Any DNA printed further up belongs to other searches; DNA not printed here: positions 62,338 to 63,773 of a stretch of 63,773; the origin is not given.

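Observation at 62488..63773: Hidden open-ended ORF with at least two fused RAMP/Cas7-like domains: a type III CRISPR-Cas-like effector running off the window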

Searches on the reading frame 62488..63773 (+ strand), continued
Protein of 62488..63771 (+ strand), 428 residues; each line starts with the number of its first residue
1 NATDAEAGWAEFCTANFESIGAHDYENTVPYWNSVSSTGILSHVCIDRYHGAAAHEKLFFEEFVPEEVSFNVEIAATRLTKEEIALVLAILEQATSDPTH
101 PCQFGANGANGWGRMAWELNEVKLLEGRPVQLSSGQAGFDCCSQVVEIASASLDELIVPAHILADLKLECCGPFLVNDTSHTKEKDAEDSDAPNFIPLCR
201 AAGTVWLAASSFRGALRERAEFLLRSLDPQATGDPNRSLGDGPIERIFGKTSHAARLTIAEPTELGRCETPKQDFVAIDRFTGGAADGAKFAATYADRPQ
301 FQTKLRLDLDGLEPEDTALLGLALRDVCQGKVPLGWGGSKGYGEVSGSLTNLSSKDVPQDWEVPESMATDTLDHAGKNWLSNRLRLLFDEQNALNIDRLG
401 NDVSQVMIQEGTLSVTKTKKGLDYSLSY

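Call 19: search_protein_families(library=ncbifam, proteins=[L002:3318-4328:+, L002:4748-6457:+, L002:6454-8043:+, L002:8148-10004:+, L002:10001-11668:+, L002:11665-13155:+, L002:13165-13965:+], max_evalue=0.1)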
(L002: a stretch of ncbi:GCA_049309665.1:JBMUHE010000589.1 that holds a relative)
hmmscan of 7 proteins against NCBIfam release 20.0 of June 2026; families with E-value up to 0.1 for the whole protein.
L002:3318-4328:+ (336 aa): 4 families
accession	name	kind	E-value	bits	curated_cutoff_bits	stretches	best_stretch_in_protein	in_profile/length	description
NF033572.1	transpos_ISKra4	equivalog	7e-59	200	205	1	2-321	83-416/422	ISKra4 family transposase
NF033529.1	transpos_ISLre2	equivalog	1.4e-13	50.9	200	2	178-322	173-318/382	ISLre2 family transposase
NF041731.2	transpos_ISH6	equivalog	1.1e-06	27.7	240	1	6-94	87-175/414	ISH6 family transposase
NF003214.0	PRK04179.1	equivalog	0.057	13.3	71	0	6-18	16-28/62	50S ribosomal protein L37e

L002:4748-6457:+ (569 aa): 0 families

L002:6454-8043:+ (529 aa): 2 families
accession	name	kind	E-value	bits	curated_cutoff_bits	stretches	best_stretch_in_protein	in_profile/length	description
TIGR02577.1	cas_TM1794_Cmr2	equivalog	0.0002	20.3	79.4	1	317-390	437-509/510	type III-B CRISPR-associated protein Cas10/Cmr2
TIGR02578.2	cas_TM1811_Csm1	equivalog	0.024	13.3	170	1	359-396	602-642/753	type III-A CRISPR-associated protein Cas10/Csm1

L002:8148-10004:+ (618 aa): 1 family
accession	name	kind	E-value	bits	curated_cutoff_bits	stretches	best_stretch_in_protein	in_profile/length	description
TIGR02674.1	cas_cyan_RAMP_2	equivalog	6.8e-08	32.1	177.3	1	207-253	3-49/402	type III-D CRISPR-associated RAMP protein Csx10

L002:10001-11668:+ (555 aa): 5 families
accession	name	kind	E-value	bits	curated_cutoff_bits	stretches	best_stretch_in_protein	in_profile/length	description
TIGR02581.1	cas_cyan_RAMP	equivalog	4.9e-20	72.1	108.05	2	328-502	29-213/216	type III CRISPR-associated RAMP protein Csx7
TIGR02580.1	cas_RAMP_Cmr4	equivalog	2.5e-06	27.5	87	1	71-131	32-93/283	type III-B CRISPR module RAMP protein Cmr4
NF041225.1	Cas_III-E_gRAMP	equivalog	4.2e-06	24.4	700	1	152-446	508-779/1636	type III-E CRISPR-associated gRAMP effector Cas7-11e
TIGR03986.1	TIGR03986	equivalog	1.6e-05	24.5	161.35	0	298-356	36-89/568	TIGR03986 family type III CRISPR-associated RAMP protein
TIGR03115.2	cas7_csf2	equivalog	0.013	14.8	130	0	169-203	241-275/346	type IV CRISPR-associated protein Csf2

L002:11665-13155:+ (496 aa): 4 families
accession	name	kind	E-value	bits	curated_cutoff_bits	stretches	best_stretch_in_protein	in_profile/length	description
TIGR03986.1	TIGR03986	equivalog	5e-68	230.9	161.35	2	139-348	325-522/568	TIGR03986 family type III CRISPR-associated RAMP protein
NF041225.1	Cas_III-E_gRAMP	equivalog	7.2e-26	90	700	2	244-333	1450-1538/1636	type III-E CRISPR-associated gRAMP effector Cas7-11e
NF049957.1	Cas_III-I_gRAMP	exception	5.7e-05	21.2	800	1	272-348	962-1039/1076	type III-I CRISPR-associated gRAMP effector Cas7-11i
TIGR02581.1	cas_cyan_RAMP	equivalog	0.0052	16.5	108.05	0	57-107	9-60/216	type III CRISPR-associated RAMP protein Csx7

L002:13165-13965:+ (266 aa): 0 families

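Call 24: find_encoding_contigs(protein=P0003, flank=10000, max_places=2)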
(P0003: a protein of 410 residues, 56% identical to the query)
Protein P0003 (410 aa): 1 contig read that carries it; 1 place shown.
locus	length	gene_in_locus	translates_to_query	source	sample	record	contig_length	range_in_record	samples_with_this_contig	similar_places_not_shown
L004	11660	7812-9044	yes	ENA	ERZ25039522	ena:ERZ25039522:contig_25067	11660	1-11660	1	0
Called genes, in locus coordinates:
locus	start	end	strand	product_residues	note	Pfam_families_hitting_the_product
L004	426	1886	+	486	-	-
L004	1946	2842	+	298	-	-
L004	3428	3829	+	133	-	-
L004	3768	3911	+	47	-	-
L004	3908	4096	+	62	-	-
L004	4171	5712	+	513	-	PF22335:Cas10-Cmr2_palm2 (weak)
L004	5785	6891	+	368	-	PF03787:RAMPs (weak)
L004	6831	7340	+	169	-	-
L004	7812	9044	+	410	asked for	PF03787:RAMPs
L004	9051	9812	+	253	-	-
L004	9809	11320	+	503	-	-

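Call 25: find_encoding_contigs(protein=P0004, flank=10000, max_places=2)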
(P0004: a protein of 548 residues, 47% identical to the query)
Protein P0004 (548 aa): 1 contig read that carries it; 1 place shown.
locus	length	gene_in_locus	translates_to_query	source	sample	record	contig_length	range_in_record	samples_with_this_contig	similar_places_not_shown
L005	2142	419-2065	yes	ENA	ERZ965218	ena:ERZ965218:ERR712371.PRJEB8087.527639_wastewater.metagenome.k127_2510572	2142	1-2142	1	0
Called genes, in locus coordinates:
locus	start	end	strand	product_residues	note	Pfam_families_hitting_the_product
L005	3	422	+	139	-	?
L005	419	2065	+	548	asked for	PF03787:RAMPs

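Call 33: search_protein_families(library=pfam, proteins=[L002:4748-6454:+, L002:6454-8040:+, L002:8148-10001:+, L002:11665-13152:+, L002:13165-13962:+, L002:14346-14954:+, L002:15007-15363:+], max_evalue=0.01)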
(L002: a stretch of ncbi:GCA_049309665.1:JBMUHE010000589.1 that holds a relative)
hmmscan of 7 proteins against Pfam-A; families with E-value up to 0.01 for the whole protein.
L002:4748-6454:+ (569 aa): 0 families

L002:6454-8040:+ (529 aa): 1 family
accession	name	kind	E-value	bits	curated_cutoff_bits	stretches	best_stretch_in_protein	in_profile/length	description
PF22335.1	Cas10-Cmr2_palm2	-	1.2e-06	29.2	27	1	316-393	56-127/133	Cas10/Cmr2, second palm domain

L002:8148-10001:+ (618 aa): 1 family
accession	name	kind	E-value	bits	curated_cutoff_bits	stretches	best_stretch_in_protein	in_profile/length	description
PF03787.20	RAMPs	-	1.1e-10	42.8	22.1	1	14-179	6-188/189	RAMP superfamily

L002:11665-13152:+ (496 aa): 1 family
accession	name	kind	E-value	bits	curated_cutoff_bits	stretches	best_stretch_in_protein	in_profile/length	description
PF03787.20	RAMPs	-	4.6e-09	37.5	22.1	1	58-330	2-188/189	RAMP superfamily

L002:13165-13962:+ (266 aa): 0 families

L002:14346-14954:+ (203 aa): 1 family
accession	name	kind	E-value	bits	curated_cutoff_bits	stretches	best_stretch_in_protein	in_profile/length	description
PF04542.20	Sigma70_r2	-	6e-10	39.2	24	1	22-92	3-70/71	Sigma-70 region 2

L002:15007-15363:+ (119 aa): 0 families

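Call 37: search_solved_structures(query=L002:6454-8040:+, max_evalue=0.01)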
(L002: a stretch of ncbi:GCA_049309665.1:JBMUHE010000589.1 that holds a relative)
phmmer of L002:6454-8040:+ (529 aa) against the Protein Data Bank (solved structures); distinct sequences matched with E-value up to 0.01: 1.
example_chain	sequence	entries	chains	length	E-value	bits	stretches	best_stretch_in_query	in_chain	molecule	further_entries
9wxh_B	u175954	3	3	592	4.4e-70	240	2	57-528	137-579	Cas10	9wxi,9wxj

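Call 38: search_solved_structures(query=L002:8148-10001:+, max_evalue=0.01)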
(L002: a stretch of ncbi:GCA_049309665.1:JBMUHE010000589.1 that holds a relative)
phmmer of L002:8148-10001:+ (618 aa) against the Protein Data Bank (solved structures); distinct sequences matched with E-value up to 0.01: 1.
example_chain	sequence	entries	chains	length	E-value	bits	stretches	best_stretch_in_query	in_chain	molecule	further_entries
9wxh_C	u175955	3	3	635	2.2e-105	356.8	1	2-601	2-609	CRISPR type III-associated protein domain-containing protein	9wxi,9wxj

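Call 39: search_solved_structures(query=L002:11665-13152:+, max_evalue=0.01)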
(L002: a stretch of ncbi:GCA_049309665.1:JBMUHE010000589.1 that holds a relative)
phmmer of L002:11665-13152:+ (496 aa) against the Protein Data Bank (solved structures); distinct sequences matched with E-value up to 0.01: 18.
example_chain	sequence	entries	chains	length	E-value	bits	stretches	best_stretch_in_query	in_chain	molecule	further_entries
9wxh_D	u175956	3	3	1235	1.5e-66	228.4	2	134-482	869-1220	TIGR03986 family CRISPR-associated RAMP protein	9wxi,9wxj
8s9t_E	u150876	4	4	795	1.7e-16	63.3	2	3-117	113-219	TIGR03986 family CRISPR-associated RAMP protein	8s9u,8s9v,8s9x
7zol_B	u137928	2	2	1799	3.2e-15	59.1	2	241-333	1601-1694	Cas7-11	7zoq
8d9h_B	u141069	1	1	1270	2.2e-13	53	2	243-335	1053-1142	RAMP superfamily protein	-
8d9g_B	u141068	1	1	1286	2.4e-13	52.9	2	243-335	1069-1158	RAMP superfamily protein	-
8d9f_B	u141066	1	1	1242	3.5e-13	52.3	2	243-339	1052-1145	RAMP superfamily protein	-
8d9e_B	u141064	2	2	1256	4e-13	52.1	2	243-335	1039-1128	RAMP superfamily protein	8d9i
8d97_A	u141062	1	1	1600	4.6e-13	52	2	243-339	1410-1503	RAMP superfamily protein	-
8d8n_B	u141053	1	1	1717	5.9e-13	51.6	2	243-335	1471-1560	RAMP superfamily protein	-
8gna_A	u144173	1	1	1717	8e-13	51.1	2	243-335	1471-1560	RAMP superfamily protein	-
7x7r_A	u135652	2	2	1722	8.1e-13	51.1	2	243-335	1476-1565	RAMP superfamily protein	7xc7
7x7a_A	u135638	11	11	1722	8.1e-13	51.1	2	243-335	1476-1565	RAMP superfamily protein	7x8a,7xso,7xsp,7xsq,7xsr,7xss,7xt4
7y80_A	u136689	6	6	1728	8.2e-13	51.1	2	243-335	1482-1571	RAMP superfamily protein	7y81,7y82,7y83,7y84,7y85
7yn9_A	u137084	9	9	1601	2.7e-12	49.4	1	241-334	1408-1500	CRISPR-associated RAMP family protein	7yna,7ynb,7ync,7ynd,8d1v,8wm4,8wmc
8eex_A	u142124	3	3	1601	2.7e-12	49.4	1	241-334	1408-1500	Cas7-11 | CRISPR-associated RAMP family protein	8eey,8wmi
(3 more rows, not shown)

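Call 44: search_protein_families(library=padloc, proteins=[window:62488-63771:+, P0004, L002:4748-6454:+, L002:6454-8040:+, L002:8148-10001:+, L002:10001-11665:+, L002:11665-13152:+, L002:13165-13962:+], max_evalue=0.001)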
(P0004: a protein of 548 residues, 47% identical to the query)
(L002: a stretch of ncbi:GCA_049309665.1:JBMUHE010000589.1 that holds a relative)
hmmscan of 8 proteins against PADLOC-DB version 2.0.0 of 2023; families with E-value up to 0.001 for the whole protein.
window:62488-63771:+ (428 aa): 13 families
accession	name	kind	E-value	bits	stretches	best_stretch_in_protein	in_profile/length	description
PDLC02115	Cas7_IIId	-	6.8e-31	105.9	2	269-346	352-426/486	-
PDLC02111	Cas7_IIId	-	4.1e-21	73.3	1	162-352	220-397/417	-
PDLC02107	Cas7_IIId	-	2.1e-20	71.1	2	206-351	264-421/426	-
PDLC01296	Csm3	-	2.8e-15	54.9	2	196-345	29-184/192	"CAS-III-A,CAS-III-D; effector_G7"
PDLC01442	Csm3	-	1.1e-13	49.5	1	161-355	7-188/208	"CAS-III-A,CAS-III-D; effector_G7"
PDLC01220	gRAMP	-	5.1e-12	42.2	1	246-347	687-792/1494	CAS-III-E; effector_UNK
PDLC02112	Cas7_IIId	-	1.3e-09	35.3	1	207-343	262-400/434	-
PDLC01016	Csm3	-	4.8e-09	34.9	1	208-345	34-188/189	Csm3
PDLC01017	Csm3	-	1.1e-05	23.3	0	246-346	118-214/257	Csm3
PDLC02117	Cas7_IIIg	-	0.00011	20.1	0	246-350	81-173/178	-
PDLC01724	typeIV_Cas7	-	0.00019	19.2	0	59-124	220-281/329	Csf2_0_IV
PDLC01441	Cmr4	-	0.00026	18.8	0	37-86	167-215/245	"CAS-III-B,CAS-III-C; effector_G7"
PDLC01015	Csm3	-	0.00079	18.7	0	208-306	31-137/178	Csm3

P0004 (548 aa): 36 families (the best 25 are shown)
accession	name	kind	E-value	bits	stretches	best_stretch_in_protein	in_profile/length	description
PDLC02115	Cas7_IIId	-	9.9e-33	112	3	393-484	337-425/486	-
PDLC02111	Cas7_IIId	-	2.9e-30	103.5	1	61-488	33-394/417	-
PDLC01296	Csm3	-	9.3e-26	89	2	20-246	5-182/192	"CAS-III-A,CAS-III-D; effector_G7"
PDLC01442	Csm3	-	9.3e-25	85.7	2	18-255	7-185/208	"CAS-III-A,CAS-III-D; effector_G7"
PDLC01016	Csm3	-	1.6e-22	78.8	2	24-226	2-170/189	Csm3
PDLC01339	Csm3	-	7e-22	77.2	2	27-221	1-141/163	"CAS-III-A,CAS-III-D; effector_G7"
PDLC01015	Csm3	-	6.1e-21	74.2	2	27-218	1-154/178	Csm3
PDLC02107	Cas7_IIId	-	6.9e-21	72.7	1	63-488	31-419/426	-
PDLC01220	gRAMP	-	1.7e-17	60.3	1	356-493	657-799/1494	CAS-III-E; effector_UNK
PDLC02112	Cas7_IIId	-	9e-16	55.6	1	353-485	261-403/434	-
PDLC01017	Csm3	-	3.2e-15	54.6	1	24-207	14-173/257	Csm3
PDLC01613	Csm3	-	1.8e-13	49.7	1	25-102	2-50/177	"CAS-III-A,CAS-III-D; effector_G7"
PDLC01441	Cmr4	-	2.4e-11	41.9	0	67-137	30-83/245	"CAS-III-B,CAS-III-C; effector_G7"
PDLC01724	typeIV_Cas7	-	9.1e-10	36.7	1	20-92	5-66/329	Csf2_0_IV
PDLC02117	Cas7_IIIg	-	1.2e-09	36.3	1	383-485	79-169/178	-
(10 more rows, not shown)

L002:4748-6454:+ (569 aa): 2 families
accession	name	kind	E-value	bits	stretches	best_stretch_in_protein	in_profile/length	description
PDLC01043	CorA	-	3.2e-81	271.4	1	11-494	7-407/457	CorA-like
PDLC01174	CorA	-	3.6e-53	179.1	1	55-522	39-434/446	CorA-like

L002:6454-8040:+ (529 aa): 10 families
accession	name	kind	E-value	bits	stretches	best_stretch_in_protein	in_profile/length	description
PDLC01418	Cas10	-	2.9e-28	96.6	1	1-408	1-399/551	CAS-III; effector_LS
PDLC00919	Cas10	-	7.7e-25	85.9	1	2-400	2-375/414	Cas10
PDLC01529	Cas10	-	3.9e-24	83.7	1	14-399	12-332/370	CAS-III; effector_LS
PDLC02058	Cas10d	-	4.1e-14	50.3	1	219-398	144-303/441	-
PDLC01422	Cas10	-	1.5e-10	38.8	1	248-483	277-461/519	CAS-III; effector_LS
PDLC02057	Cas10d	-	2.7e-10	38.1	1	244-396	192-343/462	-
PDLC02054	Cas10b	-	3.2e-08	30.9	1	228-414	260-419/537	-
PDLC01292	Cas10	-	3.5e-08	31.3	1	318-394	315-385/387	CAS-III; effector_LS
PDLC01444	Cas10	-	7.4e-06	23.1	1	242-395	380-506/605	CAS-III; effector_LS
PDLC00917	Cas10b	-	5.4e-05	20.3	1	317-390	437-509/510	"CRISPR-associated protein Cas10/Cmr2, subtype III-B"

L002:8148-10001:+ (618 aa): 8 families
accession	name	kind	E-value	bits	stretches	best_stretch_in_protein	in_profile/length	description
PDLC01408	Csm4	-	7.7e-72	240.6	1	3-611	10-636/652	CAS-III-D; effector_G5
PDLC01412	Csm3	-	5.4e-36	122.3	1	77-598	112-606/620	"CAS-III-A,CAS-III-D; effector_G7"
PDLC01419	Csm3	-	2.6e-29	100.3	2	305-595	276-539/548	"CAS-III-A,CAS-III-D; effector_G7"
PDLC01313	Cas5_IIId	-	3.2e-11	41.7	1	210-264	3-56/338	CAS-III-D; effector_G5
PDLC01024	Cas5_IIId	-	1.8e-08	32.1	1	207-253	3-49/402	"CRISPR-associated RAMP protein, Csx10 family"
PDLC01420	Cas5_IIId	-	5.1e-08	30.9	0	210-252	3-44/343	CAS-III-D; effector_G5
PDLC01015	Csm3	-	7.8e-06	25.2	0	35-177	24-178/178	Csm3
PDLC01613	Csm3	-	1.7e-05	23.8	0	226-425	21-158/177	"CAS-III-A,CAS-III-D; effector_G7"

L002:10001-11665:+ (555 aa): 20 families
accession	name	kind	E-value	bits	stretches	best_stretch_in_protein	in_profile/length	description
PDLC02115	Cas7_IIId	-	1e-46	158.1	2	66-364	30-279/486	-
PDLC02111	Cas7_IIId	-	9.6e-26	88.6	1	66-498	35-391/417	-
PDLC01296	Csm3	-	4.7e-23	80.2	2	337-502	35-189/192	"CAS-III-A,CAS-III-D; effector_G7"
PDLC01015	Csm3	-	8.3e-21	73.8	2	23-200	2-161/178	Csm3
PDLC01442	Csm3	-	6.4e-20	69.9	2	295-507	7-188/208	"CAS-III-A,CAS-III-D; effector_G7"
PDLC01016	Csm3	-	3.4e-19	68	2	19-199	2-168/189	Csm3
PDLC01339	Csm3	-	3.7e-16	58.6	2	23-200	2-145/163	"CAS-III-A,CAS-III-D; effector_G7"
PDLC02112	Cas7_IIId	-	7.7e-13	45.9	1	67-495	36-400/434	-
PDLC01017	Csm3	-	4e-12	44.4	0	10-183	5-174/257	Csm3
PDLC01724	typeIV_Cas7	-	1.2e-10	39.5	1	165-207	217-260/329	Csf2_0_IV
PDLC02107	Cas7_IIId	-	3.2e-09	34.2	0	408-496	326-414/426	-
PDLC01220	gRAMP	-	4.2e-09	32.5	1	297-502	608-795/1494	CAS-III-E; effector_UNK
PDLC01441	Cmr4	-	3.5e-08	31.5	0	146-184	168-206/245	"CAS-III-B,CAS-III-C; effector_G7"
PDLC01295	Cmr4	-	2.3e-07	29.3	0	67-131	26-87/256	"CAS-III-B,CAS-III-C; effector_G7"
PDLC00981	Cmr4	-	6.8e-07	27.5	0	71-131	32-93/283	CRISPR type III-B/RAMP module RAMP protein Cmr4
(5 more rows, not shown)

L002:11665-13152:+ (496 aa): 13 families
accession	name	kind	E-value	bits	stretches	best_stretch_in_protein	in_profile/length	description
PDLC01013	Csm3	-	5.1e-66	222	2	140-347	342-537/650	Csm3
PDLC01407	Csm3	-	4.8e-65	218.7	2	146-348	273-445/519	"CAS-III-A,CAS-III-D; effector_G7"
PDLC02114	Cas7_IIId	-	8.7e-39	131.7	2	143-351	275-463/546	-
PDLC02109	Cas7_IIId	-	7.5e-32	109.1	2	157-333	285-443/544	-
PDLC01220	gRAMP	-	3.3e-25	85.9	2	244-333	1326-1409/1494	CAS-III-E; effector_UNK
PDLC02108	Cas7_IIId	-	1.5e-23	81.8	2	146-339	277-436/540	-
PDLC02116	Cas7_IIId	-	5.1e-19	66.5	2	150-351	340-512/617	-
PDLC01016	Csm3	-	3.9e-09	35.2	1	57-330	2-188/189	Csm3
PDLC01613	Csm3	-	8.2e-08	31.3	1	58-330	2-176/177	"CAS-III-A,CAS-III-D; effector_G7"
PDLC01442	Csm3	-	4.9e-07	27.8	1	56-334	12-182/208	"CAS-III-A,CAS-III-D; effector_G7"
PDLC02118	Cas7_IIIh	-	9.6e-06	23.5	1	52-333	8-196/245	-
PDLC01296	Csm3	-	5.4e-05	21.3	0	57-109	9-59/192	"CAS-III-A,CAS-III-D; effector_G7"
PDLC01015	Csm3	-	0.00015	21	1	61-193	2-95/178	Csm3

L002:13165-13962:+ (266 aa): 2 families
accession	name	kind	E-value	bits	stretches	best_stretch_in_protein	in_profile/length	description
PDLC01071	C3a116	-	2.6e-71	238.5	1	8-254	4-226/235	cluster 29 associated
PDLC01149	DHH_CorA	-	2.2e-38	130.3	1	9-216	5-195/245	"DHH family hydrolase, potential RNAse, CorA associated new"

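Call 45: predict_structure(alignment_id=A2)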
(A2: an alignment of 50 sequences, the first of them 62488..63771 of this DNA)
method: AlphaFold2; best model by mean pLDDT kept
length: 428 residues; sequences in the alignment: 50
mean_pLDDT: 82.7   pTM: 0.79
mean pLDDT of the five models: 82.7, 81.7, 80.8, 79.7, 78.7
residues with pLDDT >= 90: 216; 70-90: 131; 50-70: 51; < 50: 30
segments of 3 or more residues with pLDDT < 50: 395-403, 406-409, 411-413, 416-428
pLDDT, mean of each block of 10 residues (from residue 1): 72 89 92 94 83 85 91 92 91 77 71 83 81 66 87 77 95 95 91 95 94 93 88 67 89 89 96 93 87 97 95 92 94 87 94 89 71 78 72 47 48 46 37
secondary structure, 60 per line:
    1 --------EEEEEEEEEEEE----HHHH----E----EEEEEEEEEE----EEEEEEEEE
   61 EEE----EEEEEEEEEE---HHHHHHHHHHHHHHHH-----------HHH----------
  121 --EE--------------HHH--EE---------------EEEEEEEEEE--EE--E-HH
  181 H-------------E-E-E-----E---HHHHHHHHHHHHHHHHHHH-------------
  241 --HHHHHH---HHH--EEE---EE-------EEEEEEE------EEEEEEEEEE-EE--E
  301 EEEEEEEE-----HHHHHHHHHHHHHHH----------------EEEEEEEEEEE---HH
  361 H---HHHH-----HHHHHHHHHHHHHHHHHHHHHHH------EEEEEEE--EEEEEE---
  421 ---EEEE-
elements in order: E9-20 H25-28 E38-47 E52-63 E68-77 H81-96 E161-170 H209-227 H243-248 E257-259 E272-278 E285-294 E300-308 H314-328 E345-355 H365-368 H374-396 E403-409 E412-417 E424-427
